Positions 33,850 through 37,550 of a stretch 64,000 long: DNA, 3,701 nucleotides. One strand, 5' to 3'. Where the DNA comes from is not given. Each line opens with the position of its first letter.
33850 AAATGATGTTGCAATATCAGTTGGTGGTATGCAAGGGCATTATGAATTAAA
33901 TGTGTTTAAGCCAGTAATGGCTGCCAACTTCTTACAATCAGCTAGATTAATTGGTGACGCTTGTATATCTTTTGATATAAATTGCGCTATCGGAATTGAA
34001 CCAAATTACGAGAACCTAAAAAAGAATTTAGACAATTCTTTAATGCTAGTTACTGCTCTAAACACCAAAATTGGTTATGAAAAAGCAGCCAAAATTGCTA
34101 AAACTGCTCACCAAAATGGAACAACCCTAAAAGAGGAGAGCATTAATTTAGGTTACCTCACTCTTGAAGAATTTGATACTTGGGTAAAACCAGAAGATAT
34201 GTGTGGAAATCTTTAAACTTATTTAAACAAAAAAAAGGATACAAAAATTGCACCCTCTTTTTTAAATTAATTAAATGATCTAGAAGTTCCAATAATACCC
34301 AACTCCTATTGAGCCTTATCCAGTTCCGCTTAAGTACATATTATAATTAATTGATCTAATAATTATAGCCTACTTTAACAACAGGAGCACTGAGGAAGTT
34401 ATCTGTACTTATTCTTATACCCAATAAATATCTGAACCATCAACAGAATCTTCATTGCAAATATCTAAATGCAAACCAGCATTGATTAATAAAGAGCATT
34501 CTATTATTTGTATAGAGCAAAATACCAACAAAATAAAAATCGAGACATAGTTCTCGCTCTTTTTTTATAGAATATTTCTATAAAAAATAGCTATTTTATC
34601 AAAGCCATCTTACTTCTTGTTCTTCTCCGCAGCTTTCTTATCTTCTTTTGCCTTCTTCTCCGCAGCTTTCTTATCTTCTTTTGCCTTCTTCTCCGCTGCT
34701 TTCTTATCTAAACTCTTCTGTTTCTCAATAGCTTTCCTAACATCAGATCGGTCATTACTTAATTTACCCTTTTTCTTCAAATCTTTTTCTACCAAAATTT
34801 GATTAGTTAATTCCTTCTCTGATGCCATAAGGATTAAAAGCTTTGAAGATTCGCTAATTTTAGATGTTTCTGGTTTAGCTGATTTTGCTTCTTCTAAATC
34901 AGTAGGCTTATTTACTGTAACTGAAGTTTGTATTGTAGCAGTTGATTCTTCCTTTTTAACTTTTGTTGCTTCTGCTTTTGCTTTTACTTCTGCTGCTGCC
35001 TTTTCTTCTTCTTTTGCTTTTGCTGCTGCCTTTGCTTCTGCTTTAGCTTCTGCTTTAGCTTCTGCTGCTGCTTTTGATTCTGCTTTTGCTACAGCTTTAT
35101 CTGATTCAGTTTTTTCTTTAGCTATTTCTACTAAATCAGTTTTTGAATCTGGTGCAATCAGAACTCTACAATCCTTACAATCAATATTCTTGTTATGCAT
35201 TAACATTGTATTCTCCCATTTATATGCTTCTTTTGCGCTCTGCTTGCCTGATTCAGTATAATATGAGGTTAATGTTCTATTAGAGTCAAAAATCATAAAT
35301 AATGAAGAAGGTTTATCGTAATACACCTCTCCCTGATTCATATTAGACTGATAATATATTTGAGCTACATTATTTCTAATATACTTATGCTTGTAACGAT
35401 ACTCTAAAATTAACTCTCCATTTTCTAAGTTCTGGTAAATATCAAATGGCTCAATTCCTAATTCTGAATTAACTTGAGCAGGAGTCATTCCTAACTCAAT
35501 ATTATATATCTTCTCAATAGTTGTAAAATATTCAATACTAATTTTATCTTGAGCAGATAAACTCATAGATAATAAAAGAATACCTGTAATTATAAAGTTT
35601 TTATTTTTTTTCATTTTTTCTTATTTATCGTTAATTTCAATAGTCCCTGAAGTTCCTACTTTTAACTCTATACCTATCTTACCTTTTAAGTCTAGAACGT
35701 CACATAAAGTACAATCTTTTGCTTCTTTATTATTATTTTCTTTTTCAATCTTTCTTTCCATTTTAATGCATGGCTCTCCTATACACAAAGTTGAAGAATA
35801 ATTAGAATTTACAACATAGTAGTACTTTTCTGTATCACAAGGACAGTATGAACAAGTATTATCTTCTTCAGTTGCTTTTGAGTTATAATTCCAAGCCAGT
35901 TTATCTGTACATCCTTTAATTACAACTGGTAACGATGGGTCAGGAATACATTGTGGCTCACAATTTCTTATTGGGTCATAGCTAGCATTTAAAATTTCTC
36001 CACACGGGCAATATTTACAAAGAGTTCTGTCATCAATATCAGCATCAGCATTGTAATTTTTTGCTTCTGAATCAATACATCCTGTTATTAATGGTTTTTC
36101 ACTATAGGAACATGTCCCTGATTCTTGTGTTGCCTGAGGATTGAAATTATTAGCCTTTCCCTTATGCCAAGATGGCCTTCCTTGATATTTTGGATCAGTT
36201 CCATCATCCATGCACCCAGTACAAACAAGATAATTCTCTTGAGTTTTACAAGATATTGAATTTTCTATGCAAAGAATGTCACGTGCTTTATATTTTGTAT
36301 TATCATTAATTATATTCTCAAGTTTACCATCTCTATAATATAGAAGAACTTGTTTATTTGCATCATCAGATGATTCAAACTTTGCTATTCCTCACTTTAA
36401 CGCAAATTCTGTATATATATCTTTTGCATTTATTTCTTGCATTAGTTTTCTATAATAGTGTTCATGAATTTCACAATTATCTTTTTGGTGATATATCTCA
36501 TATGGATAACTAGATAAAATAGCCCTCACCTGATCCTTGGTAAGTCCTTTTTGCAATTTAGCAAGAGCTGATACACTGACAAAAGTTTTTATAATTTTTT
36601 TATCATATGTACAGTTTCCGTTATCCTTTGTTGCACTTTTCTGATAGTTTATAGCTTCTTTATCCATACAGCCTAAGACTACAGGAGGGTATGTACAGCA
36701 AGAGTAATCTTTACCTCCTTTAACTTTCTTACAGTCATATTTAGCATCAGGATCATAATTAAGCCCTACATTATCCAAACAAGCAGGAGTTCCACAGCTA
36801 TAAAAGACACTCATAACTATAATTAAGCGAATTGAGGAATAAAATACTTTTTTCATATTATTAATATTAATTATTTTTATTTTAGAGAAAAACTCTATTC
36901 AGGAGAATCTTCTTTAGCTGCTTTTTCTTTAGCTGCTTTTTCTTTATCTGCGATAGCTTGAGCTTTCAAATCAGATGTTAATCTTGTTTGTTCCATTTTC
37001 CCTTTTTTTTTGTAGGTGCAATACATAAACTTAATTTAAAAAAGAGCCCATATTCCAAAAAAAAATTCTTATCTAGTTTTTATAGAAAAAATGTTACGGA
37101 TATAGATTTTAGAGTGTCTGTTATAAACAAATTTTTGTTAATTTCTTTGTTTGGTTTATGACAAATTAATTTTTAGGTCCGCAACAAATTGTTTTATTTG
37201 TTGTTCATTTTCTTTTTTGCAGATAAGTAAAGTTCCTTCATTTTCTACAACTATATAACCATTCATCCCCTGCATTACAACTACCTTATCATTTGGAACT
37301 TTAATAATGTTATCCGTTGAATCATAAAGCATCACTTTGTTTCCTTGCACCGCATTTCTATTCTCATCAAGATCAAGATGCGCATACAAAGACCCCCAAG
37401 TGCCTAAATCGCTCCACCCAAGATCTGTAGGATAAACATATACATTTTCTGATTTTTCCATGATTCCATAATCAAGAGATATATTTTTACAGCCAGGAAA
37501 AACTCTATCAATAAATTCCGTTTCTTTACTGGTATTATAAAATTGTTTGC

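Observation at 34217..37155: Accessory islet of family-less secreted proteins built from three shared modules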

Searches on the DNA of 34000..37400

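Call 64: search_rna_families(source=window, start=34000, end=37400, threshold=evalue, max_evalue=1)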
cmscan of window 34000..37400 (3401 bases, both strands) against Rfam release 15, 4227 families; matches with E-value up to 1: 0.
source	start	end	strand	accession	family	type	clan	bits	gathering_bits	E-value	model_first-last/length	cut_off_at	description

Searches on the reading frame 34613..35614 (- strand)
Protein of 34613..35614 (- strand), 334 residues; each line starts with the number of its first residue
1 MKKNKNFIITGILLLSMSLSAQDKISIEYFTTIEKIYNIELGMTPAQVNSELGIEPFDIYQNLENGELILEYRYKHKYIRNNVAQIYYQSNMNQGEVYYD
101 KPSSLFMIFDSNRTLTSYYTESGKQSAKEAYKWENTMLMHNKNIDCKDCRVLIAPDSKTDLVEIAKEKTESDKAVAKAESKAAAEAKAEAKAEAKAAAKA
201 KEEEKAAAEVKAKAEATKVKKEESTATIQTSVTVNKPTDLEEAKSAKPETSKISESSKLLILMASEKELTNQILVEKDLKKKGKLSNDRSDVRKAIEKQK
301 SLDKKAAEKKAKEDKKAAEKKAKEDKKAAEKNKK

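Call 5: search_protein_families(library=pfam, max_evalue=1, proteins=[window:34613-35614:-])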
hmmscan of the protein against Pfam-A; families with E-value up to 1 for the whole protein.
seq(334 aa): 2 families
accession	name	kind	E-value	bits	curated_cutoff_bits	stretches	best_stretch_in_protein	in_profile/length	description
PF05336.19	rhaM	-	0.007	17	23.4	1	66-137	10-78/105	L-rhamnose mutarotase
PF11834.13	KHA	-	0.12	12.9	29.6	0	146-172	15-41/67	KHA, dimerisation domain of potassium ion channel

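Call 6: search_protein_families(library=ncbifam, max_evalue=1, proteins=[window:34613-35614:-])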
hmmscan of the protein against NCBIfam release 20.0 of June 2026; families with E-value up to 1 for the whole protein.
seq(334 aa): 0 families

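Call 33: predict_structure(alignment_id=A4)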
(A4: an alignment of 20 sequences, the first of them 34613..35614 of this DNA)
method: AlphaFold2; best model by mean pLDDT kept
length: 334 residues; sequences in the alignment: 20
mean_pLDDT: 69.1   pTM: 0.38
mean pLDDT of the five models: 69.1, 64.5, 63.2, 62.3, 62.1
residues with pLDDT >= 90: 91; 70-90: 81; 50-70: 72; < 50: 90
segments of 3 or more residues with pLDDT < 50: 20-27, 139-150, 152-172, 218-264
pLDDT, mean of each block of 10 residues (from residue 1): 58 56 49 86 95 92 89 84 62 72 90 91 63 54 42 44 36 69 89 93 89 62 34 35 34 43 54 70 73 82 92 96 96 89
secondary structure, 60 per line:
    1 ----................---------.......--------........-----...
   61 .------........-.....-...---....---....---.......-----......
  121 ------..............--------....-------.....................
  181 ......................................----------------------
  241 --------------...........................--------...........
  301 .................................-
elements in order: H5-20 E30-32 H33-36 H45-52 E58-61 E68-75 E77-81 H89-92 E96-99 E103-109 E115-120 H127-140 E149-152 H160-218 H255-281 H290-333

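Call 36: fold_search(model_id=the predicted structure, library=pdb)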
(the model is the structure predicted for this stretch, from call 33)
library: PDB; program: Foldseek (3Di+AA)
matches with E <= 10: 442; with E <= 0.001: 0
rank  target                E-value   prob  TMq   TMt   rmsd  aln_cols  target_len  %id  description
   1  4dm5_D                7.9e-03  1.00  0.17  0.60   8.0       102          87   15  Putative Osmotically inducible lipoprotein OsmE characterization by Xray crystallography (released 2012-03-07)
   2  4dm5_B                1.1e-02  1.00  0.16  0.53  10.4       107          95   15  Putative Osmotically inducible lipoprotein OsmE characterization by Xray crystallography (released 2012-03-07)
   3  4dm5_A                1.2e-02  1.00  0.16  0.57   8.9       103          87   14  Putative Osmotically inducible lipoprotein OsmE characterization by Xray crystallography (released 2012-03-07)
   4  8sqb_E                3.5e-02  1.00  0.18  0.61   6.5        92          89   20  The cryo-EM structure of the EcBAM/EspP(beta7-12) complex (released 2024-05-08)
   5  5wam_A                3.7e-02  0.99  0.18  0.51   6.3       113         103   16  Structure of BamE from Neisseria gonorrhoeae (released 2017-12-06)
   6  9uu1                  5.7e-02  0.96  0.14  0.41   5.7        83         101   16  Bacteroides fragilis T6SS immunity protein BtiO (released 2025-10-01)
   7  7ttc_E                5.7e-02  0.95  0.15  0.47   5.0        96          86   16  BamABCDE bound to substrate EspP (released 2022-03-30)
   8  7tt0_E                7.2e-02  0.93  0.15  0.45   4.8        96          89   16  BamABCDE bound to substrate EspP class 2 (released 2022-03-30)
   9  5wam_B                8.1e-02  0.96  0.18  0.52   5.1       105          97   14  Structure of BamE from Neisseria gonorrhoeae (released 2017-12-06)
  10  9h84_E                8.6e-02  0.97  0.15  0.50   6.3        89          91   19  BAM-hinge (LVPR) (released 2025-10-22)
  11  7tsz_E                9.2e-02  0.94  0.15  0.49   7.1        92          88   17  BamABCDE bound to substrate EspP class 1 (released 2022-03-30)
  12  7jrk_A                2.0e-01  0.41  0.11  0.38  14.0        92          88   15  The Structure of BamE from Pseudomonas aeruginosa (released 2021-10-13)
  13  3gmx_A                2.1e-01  0.90  0.14  0.29   9.6        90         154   14  Crystal Structure of Beta-Lactamse Inhibitory Protein-Like Protein (BLP) at 1.05 Angstrom Resolution (released 2009-03-31)
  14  9vnj_B                4.9e-01  0.84  0.18  0.56   4.7        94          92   20  Crystal structure of the transmembrane domain of trimeric autotransporter adhesin AtaA in complex with the N-terminal  (released 2025-10-08)
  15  3gmv                  4.9e-01  0.80  0.16  0.31   7.0        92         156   16  Crystal Structure of Beta-Lactamse Inhibitory Protein-I (BLIP-I) in Apo Form (released 2009-03-31)
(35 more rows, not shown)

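Call 48: search_protein_representatives(alignment_id=A4)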
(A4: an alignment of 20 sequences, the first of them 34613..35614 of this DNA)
Query: 20 sequences, 177 profile positions. Proteins with E-value up to 0.001 (for the whole library): 339; up to 1e-10: 166; up to 1e-30: 7. The best 150 are listed.
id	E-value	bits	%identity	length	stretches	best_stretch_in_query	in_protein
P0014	1.9e-53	197.1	-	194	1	1-165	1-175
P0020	2.3e-46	174.0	-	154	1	1-133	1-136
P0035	3.2e-45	170.3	-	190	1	1-158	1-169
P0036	1.6e-35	138.7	-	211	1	1-163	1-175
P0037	5.7e-32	127.1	-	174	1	10-152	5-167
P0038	6.2e-32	127.0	-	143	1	1-133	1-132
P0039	6.9e-32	126.9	-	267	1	1-170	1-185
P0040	1.8e-30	122.2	-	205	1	1-133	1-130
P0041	1.5e-29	119.3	-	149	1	1-140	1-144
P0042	1.6e-29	119.2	-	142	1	1-135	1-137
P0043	2.2e-29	118.7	-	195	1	1-156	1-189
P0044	7.9e-27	110.4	-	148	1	1-133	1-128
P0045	1.6e-26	109.4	-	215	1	1-145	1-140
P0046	2.2e-26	109.0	-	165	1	5-158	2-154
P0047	1.1e-25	106.7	-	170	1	8-145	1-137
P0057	1.3e-22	96.7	-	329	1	1-144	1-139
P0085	2.5e-17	79.4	-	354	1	1-162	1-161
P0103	1.4e-15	73.8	-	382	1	1-166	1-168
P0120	1.9e-14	70.0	-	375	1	8-130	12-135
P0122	2.1e-14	69.9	-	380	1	4-130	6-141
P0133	4.8e-14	68.7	-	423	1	1-148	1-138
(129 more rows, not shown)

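Call 50: search_protein_families(library=pfam, alignment_id=A5, max_evalue=0.01)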
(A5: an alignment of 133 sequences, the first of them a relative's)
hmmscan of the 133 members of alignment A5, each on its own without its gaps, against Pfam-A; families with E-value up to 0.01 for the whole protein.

A. member 1, P0035 (190 aa): 0 families

B. families by the number of members that match (of 133 scanned): 21 families
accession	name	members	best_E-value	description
PF04355.18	BamE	12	0.00025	Outer membrane protein assembly factor BamE domain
PF11399.14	DUF3192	9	6.6e-06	Protein of unknown function (DUF3192)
PF13568.12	OMP_b-brl_2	3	1.1e-27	Outer membrane protein beta-barrel domain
PF13505.12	OMP_b-brl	3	2.8e-15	Outer membrane protein beta-barrel domain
PF09411.16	PagL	2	0.00013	Lipid A 3-O-deacylase (PagL)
PF11635.14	Med16_N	1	0.00015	Mediator complex subunit 16, N-terminal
PF06901.17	FrpC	1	0.001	RTX iron-regulated protein FrpC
PF09716.15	ETRAMP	1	0.0014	Malarial early transcribed membrane protein (ETRAMP)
PF02089.21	Palm_thioest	1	0.0022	Palmitoyl protein thioesterase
PF21687.3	T2SSK_1st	1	0.0024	Type II secretion system (T2SS), protein K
PF02214.28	BTB_2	1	0.0028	BTB/POZ domain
PF22815.2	CatAgl_D1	1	0.0031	Alpha-1,3-glucanase catalytic domain D1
PF17231.7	DUF5305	1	0.0033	Family of unknown function (DUF5305)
PF23600.1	DUF7139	1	0.0038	Domain of unknown function (DUF7139)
PF16386.10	DUF4995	1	0.0048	Domain of unknown function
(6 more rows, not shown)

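Call 53: find_encoding_contigs(protein=P0057, flank=6000, max_places=6)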
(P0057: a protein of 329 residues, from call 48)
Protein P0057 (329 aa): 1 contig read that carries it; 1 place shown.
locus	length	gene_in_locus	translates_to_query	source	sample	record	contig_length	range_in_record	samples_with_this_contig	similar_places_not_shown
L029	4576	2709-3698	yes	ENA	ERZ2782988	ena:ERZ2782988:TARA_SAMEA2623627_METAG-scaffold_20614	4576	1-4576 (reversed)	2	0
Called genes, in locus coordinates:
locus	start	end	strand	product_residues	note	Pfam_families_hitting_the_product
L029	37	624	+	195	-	PF10263:SprT-like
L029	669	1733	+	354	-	PF00483:NTP_transferase, PF12804:NTP_transf_3 (weak), PF22640:ManC_GMP_beta-helix (weak)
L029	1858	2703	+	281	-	-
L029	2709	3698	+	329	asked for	-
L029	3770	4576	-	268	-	?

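Call 62: search_protein_families(library=pfam, max_evalue=0.01, proteins=[P0120, P0122, P0133, P0103, P0085])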
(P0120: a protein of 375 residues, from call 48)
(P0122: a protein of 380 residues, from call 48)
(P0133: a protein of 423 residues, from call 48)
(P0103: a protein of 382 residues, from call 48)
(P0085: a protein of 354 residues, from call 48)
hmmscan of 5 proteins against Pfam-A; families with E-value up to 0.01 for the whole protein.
P0120 (375 aa): 3 families
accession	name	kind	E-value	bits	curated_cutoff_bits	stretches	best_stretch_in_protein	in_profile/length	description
PF13568.12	OMP_b-brl_2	-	1.1e-27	97.6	27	1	201-353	6-173/175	Outer membrane protein beta-barrel domain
PF13505.12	OMP_b-brl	-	2.8e-15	57.4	28.7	1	201-375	15-175/175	Outer membrane protein beta-barrel domain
PF06629.18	MipA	-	0.0054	17.4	24.2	0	233-362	5-115/221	MltA-interacting protein MipA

P0122 (380 aa): 2 families
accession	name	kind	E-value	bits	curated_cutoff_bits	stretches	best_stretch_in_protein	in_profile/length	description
PF13568.12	OMP_b-brl_2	-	0.00022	21.8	27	0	214-321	8-116/175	Outer membrane protein beta-barrel domain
PF13505.12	OMP_b-brl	-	0.00045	20.9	28.7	1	289-380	82-175/175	Outer membrane protein beta-barrel domain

P0133 (423 aa): 0 families

P0103 (382 aa): 0 families

P0085 (354 aa): 1 family
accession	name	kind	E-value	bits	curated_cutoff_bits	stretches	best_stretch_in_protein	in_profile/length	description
PF09411.16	PagL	-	0.0084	16.7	23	0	244-323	25-97/136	Lipid A 3-O-deacylase (PagL)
